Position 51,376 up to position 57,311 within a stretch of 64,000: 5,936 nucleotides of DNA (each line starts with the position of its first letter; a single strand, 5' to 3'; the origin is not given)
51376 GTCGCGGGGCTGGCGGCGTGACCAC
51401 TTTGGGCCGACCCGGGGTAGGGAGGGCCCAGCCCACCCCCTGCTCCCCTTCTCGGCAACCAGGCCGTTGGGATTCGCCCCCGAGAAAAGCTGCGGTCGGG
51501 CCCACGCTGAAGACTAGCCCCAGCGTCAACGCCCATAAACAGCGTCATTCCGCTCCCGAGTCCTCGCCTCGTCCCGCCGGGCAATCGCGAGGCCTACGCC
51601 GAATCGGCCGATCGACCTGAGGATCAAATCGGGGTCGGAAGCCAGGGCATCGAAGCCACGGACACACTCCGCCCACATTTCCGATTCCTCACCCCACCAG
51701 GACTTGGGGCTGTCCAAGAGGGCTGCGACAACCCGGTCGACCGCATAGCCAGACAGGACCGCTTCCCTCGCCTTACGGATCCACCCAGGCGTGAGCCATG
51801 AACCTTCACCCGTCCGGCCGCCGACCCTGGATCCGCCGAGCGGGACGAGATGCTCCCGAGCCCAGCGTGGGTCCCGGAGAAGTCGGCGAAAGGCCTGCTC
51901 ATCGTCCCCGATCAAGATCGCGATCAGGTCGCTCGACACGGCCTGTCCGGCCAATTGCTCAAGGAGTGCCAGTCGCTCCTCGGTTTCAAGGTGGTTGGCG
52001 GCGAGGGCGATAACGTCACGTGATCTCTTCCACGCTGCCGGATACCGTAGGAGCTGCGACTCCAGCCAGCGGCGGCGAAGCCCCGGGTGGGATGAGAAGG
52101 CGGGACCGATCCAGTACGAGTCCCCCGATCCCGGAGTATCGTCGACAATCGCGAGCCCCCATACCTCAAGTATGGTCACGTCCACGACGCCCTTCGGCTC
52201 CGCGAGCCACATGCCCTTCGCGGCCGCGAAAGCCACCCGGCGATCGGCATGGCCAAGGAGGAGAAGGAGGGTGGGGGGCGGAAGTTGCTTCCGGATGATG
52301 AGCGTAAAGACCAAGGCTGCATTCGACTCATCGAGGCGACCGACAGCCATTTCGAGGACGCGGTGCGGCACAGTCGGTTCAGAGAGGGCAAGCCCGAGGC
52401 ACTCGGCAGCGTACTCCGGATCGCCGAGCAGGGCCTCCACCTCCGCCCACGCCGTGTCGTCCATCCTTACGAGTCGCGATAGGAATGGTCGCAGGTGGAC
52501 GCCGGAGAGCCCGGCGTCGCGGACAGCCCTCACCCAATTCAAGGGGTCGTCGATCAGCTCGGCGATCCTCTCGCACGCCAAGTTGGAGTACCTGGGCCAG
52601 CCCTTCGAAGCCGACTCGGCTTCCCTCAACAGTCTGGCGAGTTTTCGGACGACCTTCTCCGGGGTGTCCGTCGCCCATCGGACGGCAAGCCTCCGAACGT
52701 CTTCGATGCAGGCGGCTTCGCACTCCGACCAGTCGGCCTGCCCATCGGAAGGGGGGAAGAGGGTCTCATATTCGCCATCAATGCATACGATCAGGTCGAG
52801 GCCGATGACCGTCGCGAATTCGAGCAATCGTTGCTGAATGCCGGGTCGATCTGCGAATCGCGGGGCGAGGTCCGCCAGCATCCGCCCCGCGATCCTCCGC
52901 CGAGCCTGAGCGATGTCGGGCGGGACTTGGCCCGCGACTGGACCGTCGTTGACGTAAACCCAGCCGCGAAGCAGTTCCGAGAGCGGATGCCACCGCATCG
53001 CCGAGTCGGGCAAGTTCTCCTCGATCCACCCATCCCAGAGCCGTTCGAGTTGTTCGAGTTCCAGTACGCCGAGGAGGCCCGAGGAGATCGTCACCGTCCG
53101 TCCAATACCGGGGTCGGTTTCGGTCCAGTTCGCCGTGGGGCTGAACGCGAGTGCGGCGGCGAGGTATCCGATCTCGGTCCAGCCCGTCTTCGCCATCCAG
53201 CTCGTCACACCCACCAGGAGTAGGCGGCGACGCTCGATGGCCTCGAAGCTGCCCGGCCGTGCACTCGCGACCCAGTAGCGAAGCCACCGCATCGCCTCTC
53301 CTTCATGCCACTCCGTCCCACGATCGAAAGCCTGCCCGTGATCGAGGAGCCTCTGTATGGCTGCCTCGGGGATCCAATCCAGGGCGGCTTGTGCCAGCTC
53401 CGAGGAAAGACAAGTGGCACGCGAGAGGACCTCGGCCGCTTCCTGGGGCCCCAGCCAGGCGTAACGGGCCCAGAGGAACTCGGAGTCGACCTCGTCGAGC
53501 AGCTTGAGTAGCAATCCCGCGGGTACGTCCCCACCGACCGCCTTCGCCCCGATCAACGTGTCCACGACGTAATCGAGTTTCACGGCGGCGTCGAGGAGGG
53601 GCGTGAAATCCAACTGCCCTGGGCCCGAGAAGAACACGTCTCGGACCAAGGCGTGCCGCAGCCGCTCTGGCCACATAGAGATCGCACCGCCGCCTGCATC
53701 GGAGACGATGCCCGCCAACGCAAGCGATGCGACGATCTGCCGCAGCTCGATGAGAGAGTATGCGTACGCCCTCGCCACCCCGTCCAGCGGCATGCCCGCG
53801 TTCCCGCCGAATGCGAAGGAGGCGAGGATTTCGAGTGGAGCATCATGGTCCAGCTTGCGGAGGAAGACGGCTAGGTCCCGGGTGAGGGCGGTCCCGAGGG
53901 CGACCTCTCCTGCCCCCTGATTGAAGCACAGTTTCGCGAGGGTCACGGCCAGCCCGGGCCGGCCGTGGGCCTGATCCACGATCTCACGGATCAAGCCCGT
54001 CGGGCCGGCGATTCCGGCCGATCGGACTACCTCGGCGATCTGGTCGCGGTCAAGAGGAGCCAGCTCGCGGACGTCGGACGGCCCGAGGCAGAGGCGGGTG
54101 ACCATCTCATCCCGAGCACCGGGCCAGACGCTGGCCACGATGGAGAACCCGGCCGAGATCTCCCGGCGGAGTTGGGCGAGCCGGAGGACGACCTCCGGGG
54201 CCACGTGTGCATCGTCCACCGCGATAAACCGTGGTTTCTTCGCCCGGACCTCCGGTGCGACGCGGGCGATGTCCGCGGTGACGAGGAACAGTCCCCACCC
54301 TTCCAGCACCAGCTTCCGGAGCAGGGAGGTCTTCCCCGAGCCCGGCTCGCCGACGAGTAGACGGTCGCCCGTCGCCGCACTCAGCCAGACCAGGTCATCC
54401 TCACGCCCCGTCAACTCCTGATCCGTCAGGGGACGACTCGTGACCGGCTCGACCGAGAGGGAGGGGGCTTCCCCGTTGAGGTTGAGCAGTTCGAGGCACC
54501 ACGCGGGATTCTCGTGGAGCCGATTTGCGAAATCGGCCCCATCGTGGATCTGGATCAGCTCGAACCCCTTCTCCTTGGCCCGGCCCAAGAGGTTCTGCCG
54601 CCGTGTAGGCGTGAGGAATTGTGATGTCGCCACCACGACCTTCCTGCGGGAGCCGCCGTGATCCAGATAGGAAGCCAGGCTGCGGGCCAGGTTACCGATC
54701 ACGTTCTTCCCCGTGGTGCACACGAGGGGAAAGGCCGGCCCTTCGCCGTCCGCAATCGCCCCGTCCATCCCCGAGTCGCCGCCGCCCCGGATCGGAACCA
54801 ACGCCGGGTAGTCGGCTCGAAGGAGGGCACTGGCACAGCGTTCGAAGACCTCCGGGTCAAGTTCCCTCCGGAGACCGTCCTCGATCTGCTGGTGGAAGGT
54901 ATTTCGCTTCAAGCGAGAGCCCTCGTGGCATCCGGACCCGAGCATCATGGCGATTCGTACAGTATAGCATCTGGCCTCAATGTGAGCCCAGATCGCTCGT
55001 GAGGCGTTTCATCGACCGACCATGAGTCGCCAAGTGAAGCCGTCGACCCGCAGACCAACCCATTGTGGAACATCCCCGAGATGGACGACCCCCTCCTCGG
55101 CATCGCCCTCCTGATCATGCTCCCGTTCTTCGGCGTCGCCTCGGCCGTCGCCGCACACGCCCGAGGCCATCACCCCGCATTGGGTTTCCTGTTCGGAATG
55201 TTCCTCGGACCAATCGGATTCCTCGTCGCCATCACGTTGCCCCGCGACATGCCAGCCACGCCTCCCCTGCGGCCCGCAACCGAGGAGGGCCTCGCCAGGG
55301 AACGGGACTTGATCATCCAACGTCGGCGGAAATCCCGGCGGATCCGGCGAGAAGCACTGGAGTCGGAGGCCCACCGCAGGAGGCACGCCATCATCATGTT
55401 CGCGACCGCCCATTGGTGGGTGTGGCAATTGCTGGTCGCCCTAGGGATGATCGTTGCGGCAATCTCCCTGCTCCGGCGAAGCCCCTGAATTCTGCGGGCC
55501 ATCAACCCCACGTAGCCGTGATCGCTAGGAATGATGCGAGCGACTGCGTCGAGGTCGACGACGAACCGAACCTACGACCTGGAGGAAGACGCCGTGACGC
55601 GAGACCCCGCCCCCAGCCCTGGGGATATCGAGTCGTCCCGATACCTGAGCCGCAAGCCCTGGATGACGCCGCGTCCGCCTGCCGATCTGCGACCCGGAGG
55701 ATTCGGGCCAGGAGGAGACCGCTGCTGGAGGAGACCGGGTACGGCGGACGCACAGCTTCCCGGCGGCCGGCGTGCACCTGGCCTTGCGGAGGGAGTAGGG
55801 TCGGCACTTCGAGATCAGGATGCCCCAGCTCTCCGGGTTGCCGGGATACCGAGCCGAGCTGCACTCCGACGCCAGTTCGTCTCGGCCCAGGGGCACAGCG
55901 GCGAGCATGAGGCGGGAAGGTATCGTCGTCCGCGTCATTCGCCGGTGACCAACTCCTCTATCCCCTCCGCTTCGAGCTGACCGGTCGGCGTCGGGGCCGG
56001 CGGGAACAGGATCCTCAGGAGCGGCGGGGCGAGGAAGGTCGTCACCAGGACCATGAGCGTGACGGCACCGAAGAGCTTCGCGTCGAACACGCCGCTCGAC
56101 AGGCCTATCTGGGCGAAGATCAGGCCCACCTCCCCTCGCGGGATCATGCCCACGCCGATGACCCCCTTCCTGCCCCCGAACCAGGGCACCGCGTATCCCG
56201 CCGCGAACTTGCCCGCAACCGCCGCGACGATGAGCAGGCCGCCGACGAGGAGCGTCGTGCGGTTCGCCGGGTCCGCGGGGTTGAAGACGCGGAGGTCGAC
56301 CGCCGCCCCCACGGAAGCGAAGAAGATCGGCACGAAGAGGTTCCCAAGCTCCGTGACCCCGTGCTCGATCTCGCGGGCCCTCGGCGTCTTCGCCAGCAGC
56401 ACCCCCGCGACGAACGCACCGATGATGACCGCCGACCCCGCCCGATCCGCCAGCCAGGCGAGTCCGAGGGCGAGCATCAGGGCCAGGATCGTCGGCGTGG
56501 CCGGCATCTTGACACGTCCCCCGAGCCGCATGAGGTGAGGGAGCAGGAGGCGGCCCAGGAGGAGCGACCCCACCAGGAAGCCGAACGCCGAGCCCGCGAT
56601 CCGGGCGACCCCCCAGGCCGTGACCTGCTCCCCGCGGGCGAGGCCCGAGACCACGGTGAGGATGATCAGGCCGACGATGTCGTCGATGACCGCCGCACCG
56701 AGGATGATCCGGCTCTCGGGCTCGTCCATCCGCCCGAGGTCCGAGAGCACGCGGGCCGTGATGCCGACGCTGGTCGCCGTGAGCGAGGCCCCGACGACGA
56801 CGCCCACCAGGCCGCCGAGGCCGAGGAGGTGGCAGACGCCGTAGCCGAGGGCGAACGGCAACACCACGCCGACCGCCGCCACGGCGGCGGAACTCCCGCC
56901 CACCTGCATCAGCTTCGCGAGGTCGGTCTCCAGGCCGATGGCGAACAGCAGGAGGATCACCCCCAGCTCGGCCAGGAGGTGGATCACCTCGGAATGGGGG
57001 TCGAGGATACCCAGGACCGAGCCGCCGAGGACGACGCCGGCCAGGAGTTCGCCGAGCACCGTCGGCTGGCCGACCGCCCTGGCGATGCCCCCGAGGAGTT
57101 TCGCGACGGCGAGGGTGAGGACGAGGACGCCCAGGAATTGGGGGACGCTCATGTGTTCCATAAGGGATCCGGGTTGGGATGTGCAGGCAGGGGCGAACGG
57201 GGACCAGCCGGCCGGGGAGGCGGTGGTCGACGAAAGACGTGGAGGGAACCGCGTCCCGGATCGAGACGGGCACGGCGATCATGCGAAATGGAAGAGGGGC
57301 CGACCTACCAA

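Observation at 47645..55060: Integrative element at tRNA-Gly(CCC) carrying a primase-polymerase and a candidate antiphage STAND NTPase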

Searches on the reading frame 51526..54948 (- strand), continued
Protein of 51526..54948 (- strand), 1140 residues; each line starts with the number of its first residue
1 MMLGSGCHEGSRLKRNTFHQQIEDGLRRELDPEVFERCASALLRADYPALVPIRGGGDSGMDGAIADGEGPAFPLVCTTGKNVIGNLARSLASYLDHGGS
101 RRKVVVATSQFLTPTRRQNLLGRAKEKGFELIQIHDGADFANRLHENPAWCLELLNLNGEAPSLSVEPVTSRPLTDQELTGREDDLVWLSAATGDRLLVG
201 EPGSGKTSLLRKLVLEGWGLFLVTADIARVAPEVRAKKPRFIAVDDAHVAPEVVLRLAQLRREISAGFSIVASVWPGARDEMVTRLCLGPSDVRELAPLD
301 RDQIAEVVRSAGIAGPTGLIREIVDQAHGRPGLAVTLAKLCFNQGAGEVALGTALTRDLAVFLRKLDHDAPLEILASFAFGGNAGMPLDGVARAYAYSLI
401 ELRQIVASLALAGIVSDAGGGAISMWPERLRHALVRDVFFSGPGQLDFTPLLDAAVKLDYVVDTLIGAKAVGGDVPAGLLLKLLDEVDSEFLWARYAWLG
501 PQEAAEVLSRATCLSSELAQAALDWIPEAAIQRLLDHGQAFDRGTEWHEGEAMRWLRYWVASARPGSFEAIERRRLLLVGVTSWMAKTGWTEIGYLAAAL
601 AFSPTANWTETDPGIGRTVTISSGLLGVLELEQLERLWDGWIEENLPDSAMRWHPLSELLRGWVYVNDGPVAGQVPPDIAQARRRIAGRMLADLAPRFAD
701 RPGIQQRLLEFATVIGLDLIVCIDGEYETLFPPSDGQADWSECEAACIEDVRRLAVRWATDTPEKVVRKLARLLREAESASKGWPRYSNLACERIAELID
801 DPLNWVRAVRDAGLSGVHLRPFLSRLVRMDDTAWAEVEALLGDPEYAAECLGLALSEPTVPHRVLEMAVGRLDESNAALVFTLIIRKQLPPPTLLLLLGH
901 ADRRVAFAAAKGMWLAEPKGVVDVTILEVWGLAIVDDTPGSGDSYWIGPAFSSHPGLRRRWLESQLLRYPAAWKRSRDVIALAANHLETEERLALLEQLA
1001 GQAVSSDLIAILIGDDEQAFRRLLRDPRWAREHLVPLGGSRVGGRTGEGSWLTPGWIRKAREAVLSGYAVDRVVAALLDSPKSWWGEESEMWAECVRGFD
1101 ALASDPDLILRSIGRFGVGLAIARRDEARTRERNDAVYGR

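Call 103: search_protein_representatives(protein=window:51526-54948:-)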
Query: 1140 residues. Proteins with E-value up to 0.001 (for the whole library): 1493; up to 1e-10: 1175; up to 1e-30: 787. The best 150 are listed.
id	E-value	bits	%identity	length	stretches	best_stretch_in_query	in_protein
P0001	0.0e+00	2571.3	100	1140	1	1-1140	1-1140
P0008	3.8e-236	803.1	41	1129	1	13-1139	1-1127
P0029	2.9e-224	763.8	41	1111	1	14-1139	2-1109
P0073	9.0e-216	735.7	40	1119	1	17-1139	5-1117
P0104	3.7e-211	720.4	38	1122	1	14-1139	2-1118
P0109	6.2e-210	716.3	47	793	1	13-803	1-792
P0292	7.6e-210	716.0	38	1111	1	15-1140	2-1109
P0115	1.6e-209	715.0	38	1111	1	15-1139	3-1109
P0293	9.5e-209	712.4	37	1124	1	13-1139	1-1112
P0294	2.1e-205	701.3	37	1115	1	15-1140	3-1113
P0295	5.8e-205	699.9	37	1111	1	15-1139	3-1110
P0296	5.3e-204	696.7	38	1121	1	13-1140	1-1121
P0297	8.7e-203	692.7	37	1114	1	14-1140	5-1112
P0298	6.6e-202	689.8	39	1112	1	15-1140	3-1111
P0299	3.8e-201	687.2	36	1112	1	15-1140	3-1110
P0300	6.9e-200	683.1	39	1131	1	16-1140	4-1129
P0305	5.2e-197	673.5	36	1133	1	14-1140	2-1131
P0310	1.6e-194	665.3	38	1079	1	61-1140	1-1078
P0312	8.3e-194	662.9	36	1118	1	15-1140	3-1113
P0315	4.3e-193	660.6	39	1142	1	14-1140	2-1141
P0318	1.6e-192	658.6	37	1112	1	15-1140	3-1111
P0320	4.2e-191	654.0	34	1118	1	14-1140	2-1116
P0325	1.8e-189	648.6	38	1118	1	28-1140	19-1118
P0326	2.9e-189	647.9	36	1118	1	15-1140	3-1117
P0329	5.0e-189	647.1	34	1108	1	15-1140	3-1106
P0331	2.3e-188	644.9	34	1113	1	13-1140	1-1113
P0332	7.6e-188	643.2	36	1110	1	16-1140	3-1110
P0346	9.4e-185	632.9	38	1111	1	18-1140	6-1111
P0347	4.2e-184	630.8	36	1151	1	14-1140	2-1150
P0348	3.8e-183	627.6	36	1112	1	15-1140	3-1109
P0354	9.7e-182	623.0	37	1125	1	13-1140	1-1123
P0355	1.2e-180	619.3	33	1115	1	15-1140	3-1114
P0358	2.3e-178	611.8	37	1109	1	14-1140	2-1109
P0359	2.7e-177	608.2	37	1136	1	15-1140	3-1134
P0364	3.4e-175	601.3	37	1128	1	15-1139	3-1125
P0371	1.6e-172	592.4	36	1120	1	14-1140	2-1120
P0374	4.3e-172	591.0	36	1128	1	16-1135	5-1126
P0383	5.6e-166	570.8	35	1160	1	6-1140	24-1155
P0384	9.1e-166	570.1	36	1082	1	42-1140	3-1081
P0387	8.3e-164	563.6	37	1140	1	28-1137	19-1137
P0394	7.2e-162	557.1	35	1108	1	17-1140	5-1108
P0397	4.5e-161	554.5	35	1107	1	20-1140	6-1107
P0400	8.2e-160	550.3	34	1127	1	14-1140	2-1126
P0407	1.9e-158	545.8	36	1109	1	15-1140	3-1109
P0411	7.1e-158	543.9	34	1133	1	14-1140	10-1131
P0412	8.4e-158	543.7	36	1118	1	15-1140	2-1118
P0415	3.5e-157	541.6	36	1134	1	16-1139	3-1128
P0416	5.4e-157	541.0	35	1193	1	20-1140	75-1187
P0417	9.6e-157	540.2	34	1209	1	13-1140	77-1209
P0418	5.3e-156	537.7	35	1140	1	18-1137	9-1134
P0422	4.1e-155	534.8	35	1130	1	12-1139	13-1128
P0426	2.5e-154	532.2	32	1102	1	15-1140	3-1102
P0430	5.2e-153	527.8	35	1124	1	20-1140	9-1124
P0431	6.6e-153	527.5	33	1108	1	15-1140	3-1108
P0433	1.7e-152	526.1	34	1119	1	13-1140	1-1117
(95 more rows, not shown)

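Call 112: find_related_loci(query=A2, collection=viral_contigs, flank=8000)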
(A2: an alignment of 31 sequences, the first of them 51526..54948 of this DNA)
Query A2 (1140 aa) in viral_contigs; peptide patterns used: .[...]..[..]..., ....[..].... (x = any residue, [..] = any of these).
600 stretches matched a pattern, but none encodes a relative of the query by tblastn (E <= 1e-3).

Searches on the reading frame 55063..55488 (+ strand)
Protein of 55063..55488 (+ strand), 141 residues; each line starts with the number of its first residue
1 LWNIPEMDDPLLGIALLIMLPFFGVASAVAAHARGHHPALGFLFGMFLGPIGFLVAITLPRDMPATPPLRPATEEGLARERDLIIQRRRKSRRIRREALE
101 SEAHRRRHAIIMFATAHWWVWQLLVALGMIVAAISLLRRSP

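Call 6: search_protein_families(library=pfam, proteins=[window:55063-55488:+], max_evalue=0.01)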
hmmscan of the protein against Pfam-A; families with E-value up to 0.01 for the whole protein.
window:55063-55488:+ (141 aa): 0 families

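Call 18: search_protein_families(library=phrogs, proteins=[window:55063-55488:+], max_evalue=0.01)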
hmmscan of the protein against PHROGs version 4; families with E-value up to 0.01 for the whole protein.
window:55063-55488:+ (141 aa): 0 families

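Call 41: search_protein_families(library=pfam, proteins=[window:55063-55488:+], max_evalue=10)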
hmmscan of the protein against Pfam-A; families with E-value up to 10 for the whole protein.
window:55063-55488:+ (141 aa): 4 families
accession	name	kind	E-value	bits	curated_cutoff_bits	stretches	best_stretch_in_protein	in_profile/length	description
PF07695.17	7TMR-DISM_7TM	-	0.012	16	29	1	15-57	128-170/205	7TM diverse intracellular signalling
PF13980.11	UPF0370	-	0.026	15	28.1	1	116-139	6-28/61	Uncharacterised protein family (UPF0370)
PF14110.11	DUF4282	-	0.93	10.6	27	1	12-61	19-65/86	Domain of unknown function (DUF4282)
PF07332.16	Phage_holin_3_6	-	2.3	8.7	28.4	1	12-82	40-113/116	Putative Actinobacterial Holin-X, holin superfamily III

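Call 101: search_protein_families(library=ncbifam, proteins=[window:55063-55488:+], max_evalue=0.01)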
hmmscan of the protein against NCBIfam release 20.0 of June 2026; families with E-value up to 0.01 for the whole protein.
window:55063-55488:+ (141 aa): 0 families

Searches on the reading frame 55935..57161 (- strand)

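Call 12: search_protein_families(library=pfam, proteins=[window:55935-57161:-], max_evalue=0.001)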
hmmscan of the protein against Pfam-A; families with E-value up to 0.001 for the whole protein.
window:55935-57161:- (408 aa): 1 family
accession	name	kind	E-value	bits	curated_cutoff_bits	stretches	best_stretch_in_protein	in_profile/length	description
PF00999.27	Na_H_Exchanger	-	2.8e-67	227.7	26.2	1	17-384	4-371/375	Sodium/hydrogen exchanger, transmembrane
